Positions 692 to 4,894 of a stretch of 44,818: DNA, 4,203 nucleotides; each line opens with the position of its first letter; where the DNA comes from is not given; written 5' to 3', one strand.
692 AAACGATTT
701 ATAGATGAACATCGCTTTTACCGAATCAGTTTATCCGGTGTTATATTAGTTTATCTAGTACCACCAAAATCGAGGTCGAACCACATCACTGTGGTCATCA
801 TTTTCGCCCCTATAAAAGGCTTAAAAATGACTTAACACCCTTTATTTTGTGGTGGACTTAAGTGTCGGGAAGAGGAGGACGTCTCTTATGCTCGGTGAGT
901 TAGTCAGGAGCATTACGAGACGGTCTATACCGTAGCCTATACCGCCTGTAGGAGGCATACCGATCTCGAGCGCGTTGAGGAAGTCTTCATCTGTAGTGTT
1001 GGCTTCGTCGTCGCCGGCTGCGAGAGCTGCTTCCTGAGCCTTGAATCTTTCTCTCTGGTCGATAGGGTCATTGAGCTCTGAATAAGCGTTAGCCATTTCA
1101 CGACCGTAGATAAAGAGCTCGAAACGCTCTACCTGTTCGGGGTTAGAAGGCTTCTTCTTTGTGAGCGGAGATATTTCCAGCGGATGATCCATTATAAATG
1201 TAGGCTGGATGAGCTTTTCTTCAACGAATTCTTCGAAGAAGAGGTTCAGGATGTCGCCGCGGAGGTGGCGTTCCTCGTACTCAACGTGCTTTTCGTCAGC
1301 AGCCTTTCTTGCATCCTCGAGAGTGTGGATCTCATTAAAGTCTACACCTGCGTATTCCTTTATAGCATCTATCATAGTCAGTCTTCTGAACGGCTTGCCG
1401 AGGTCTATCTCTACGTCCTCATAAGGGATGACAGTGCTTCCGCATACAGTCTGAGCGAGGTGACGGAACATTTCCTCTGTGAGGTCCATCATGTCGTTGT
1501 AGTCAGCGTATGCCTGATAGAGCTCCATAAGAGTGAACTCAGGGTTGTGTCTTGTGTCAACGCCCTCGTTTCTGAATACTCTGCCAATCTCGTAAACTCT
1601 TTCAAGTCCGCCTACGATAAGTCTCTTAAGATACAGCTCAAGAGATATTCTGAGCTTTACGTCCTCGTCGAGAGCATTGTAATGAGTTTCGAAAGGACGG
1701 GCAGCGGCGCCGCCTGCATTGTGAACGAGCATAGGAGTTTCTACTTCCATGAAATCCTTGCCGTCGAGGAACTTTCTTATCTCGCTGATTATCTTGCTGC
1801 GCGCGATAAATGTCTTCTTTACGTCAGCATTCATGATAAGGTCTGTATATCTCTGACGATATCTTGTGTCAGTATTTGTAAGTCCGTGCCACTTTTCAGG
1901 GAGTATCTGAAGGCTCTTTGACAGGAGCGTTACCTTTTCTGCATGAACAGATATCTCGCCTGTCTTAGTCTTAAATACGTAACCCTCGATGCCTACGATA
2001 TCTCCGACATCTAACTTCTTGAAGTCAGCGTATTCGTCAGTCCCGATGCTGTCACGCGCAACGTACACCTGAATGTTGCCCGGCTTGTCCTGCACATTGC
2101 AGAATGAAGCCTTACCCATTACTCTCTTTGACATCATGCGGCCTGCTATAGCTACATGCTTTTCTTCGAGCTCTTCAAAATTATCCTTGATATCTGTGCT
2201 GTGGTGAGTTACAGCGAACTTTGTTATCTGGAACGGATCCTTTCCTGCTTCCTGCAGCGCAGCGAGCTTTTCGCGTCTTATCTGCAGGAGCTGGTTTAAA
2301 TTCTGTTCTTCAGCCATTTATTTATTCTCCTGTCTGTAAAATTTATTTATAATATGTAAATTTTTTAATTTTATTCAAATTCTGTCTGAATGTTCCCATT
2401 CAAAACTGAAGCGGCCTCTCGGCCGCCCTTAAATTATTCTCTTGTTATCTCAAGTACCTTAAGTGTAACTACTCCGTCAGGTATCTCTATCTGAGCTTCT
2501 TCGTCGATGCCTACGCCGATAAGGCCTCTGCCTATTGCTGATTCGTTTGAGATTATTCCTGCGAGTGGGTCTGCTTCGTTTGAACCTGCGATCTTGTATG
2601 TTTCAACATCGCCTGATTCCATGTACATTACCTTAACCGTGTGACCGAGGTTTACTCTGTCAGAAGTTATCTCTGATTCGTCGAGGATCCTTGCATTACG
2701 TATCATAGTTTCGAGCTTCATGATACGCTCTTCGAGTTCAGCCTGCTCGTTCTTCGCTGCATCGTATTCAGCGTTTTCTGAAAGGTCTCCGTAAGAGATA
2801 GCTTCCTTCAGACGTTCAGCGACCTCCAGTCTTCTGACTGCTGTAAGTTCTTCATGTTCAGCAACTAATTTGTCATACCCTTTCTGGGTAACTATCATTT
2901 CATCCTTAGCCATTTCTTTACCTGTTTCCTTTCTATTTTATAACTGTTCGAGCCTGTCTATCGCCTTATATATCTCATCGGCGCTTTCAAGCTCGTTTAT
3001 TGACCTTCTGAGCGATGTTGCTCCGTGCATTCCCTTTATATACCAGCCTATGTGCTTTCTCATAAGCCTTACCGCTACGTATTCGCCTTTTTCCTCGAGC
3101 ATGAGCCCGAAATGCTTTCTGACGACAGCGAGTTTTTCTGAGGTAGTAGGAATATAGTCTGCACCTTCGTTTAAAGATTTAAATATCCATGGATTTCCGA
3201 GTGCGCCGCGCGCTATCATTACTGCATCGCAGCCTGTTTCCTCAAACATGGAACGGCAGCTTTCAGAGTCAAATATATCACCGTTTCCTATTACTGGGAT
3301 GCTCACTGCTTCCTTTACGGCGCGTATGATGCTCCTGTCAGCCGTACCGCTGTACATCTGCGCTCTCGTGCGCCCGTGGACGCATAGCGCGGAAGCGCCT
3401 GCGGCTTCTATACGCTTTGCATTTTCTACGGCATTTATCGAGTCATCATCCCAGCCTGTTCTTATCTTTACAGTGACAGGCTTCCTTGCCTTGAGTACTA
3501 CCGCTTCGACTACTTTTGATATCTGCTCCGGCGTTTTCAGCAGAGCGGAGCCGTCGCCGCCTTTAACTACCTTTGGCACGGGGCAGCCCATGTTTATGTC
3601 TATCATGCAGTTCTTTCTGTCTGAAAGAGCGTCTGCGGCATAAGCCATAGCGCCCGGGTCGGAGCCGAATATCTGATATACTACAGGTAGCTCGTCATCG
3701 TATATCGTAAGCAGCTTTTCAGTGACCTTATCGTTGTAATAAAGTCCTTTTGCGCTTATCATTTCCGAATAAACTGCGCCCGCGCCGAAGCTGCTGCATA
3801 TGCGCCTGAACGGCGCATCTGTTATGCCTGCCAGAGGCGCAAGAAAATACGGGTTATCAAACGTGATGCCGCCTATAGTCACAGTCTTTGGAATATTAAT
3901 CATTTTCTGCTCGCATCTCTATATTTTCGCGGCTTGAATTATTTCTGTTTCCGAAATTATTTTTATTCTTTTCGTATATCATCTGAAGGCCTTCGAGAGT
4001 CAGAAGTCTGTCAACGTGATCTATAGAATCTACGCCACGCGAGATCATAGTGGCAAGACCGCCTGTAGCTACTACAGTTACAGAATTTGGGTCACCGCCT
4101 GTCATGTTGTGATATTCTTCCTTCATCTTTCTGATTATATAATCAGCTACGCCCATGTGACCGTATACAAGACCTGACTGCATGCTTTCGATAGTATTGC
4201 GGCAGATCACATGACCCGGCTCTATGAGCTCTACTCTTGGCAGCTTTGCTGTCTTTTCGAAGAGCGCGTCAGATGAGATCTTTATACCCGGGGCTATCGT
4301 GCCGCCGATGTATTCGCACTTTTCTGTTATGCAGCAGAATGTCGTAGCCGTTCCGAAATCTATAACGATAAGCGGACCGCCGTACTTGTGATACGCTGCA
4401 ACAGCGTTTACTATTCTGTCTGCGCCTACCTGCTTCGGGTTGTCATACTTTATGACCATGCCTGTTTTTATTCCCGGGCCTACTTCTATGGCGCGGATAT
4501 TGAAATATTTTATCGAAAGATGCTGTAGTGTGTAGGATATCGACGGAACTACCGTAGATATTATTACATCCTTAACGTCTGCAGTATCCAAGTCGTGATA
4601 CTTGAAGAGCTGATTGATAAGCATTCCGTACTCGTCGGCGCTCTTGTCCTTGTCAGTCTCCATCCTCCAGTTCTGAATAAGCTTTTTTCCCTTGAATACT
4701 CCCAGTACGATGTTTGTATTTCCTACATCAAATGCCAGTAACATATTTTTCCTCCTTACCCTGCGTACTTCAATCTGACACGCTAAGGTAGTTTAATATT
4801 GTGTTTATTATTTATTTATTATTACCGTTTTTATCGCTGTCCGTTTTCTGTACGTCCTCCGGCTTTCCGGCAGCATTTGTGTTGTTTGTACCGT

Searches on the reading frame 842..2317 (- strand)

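Call 92: search_protein_families(library=pfam, proteins=[window:842-2317:-], max_evalue=0.00001)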
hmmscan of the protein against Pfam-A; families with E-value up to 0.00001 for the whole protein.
window:842-2317:- (491 aa): 2 families
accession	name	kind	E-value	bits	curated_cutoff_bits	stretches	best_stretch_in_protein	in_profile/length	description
PF00152.25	tRNA-synt_2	-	1.3e-96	323.8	25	1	149-486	2-307/308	tRNA synthetases class II (D, K and N)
PF01336.31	tRNA_anti-codon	-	1.5e-16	60.5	27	1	55-132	1-75/75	OB-fold nucleic acid binding domain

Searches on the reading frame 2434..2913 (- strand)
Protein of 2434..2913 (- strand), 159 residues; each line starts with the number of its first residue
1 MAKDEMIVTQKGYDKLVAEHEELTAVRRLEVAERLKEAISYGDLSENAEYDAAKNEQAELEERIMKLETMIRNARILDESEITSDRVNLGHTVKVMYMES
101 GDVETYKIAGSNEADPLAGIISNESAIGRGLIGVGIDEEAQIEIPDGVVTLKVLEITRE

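Call 92: search_protein_families(library=pfam, proteins=[window:2434-2913:-], max_evalue=0.00001)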
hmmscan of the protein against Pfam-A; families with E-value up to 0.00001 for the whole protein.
window:2434-2913:- (159 aa): 2 families
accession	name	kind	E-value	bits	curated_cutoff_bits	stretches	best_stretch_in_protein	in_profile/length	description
PF03449.20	GreA_GreB_N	-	2.2e-26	92.3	24.5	1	7-76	2-71/71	Transcription elongation factor, N-terminal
PF01272.25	GreA_GreB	-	3e-20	72.4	26.9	1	83-157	2-76/77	Transcription elongation factor, GreA/GreB, C-term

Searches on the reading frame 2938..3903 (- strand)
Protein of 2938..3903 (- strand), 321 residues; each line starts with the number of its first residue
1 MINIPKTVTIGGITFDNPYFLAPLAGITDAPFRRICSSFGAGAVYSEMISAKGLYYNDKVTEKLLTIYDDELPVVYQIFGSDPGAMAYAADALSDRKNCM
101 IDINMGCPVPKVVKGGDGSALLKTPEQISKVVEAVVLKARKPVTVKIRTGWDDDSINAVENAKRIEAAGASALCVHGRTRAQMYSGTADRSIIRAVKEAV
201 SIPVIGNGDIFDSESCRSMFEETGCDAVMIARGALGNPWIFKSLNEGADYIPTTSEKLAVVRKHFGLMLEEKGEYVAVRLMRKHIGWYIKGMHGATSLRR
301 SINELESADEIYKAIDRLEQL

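Call 92: search_protein_families(library=pfam, proteins=[window:2938-3903:-], max_evalue=0.00001)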
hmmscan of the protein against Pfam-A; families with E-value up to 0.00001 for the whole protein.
window:2938-3903:- (321 aa): 1 family
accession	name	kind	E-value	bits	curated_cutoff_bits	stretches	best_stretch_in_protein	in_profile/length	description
PF01207.24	Dus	-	8.3e-93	311.3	20.4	1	21-311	2-298/311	Dihydrouridine synthase (Dus)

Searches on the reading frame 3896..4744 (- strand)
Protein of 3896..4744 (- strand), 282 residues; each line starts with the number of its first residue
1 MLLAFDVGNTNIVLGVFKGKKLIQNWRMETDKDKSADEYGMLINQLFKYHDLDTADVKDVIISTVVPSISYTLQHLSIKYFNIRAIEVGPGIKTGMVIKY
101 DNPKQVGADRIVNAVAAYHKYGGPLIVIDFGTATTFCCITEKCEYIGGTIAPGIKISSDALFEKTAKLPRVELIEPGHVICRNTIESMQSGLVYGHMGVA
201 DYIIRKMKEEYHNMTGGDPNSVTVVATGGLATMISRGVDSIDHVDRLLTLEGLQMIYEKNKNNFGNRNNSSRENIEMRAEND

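Call 92: search_protein_families(library=pfam, proteins=[window:3896-4744:-], max_evalue=0.00001)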
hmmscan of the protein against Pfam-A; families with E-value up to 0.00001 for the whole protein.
window:3896-4744:- (282 aa): 1 family
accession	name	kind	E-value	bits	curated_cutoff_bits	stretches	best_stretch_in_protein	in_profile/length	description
PF03309.20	Pan_kinase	-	1.3e-78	264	24.7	1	2-205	1-204/205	Type III pantothenate kinase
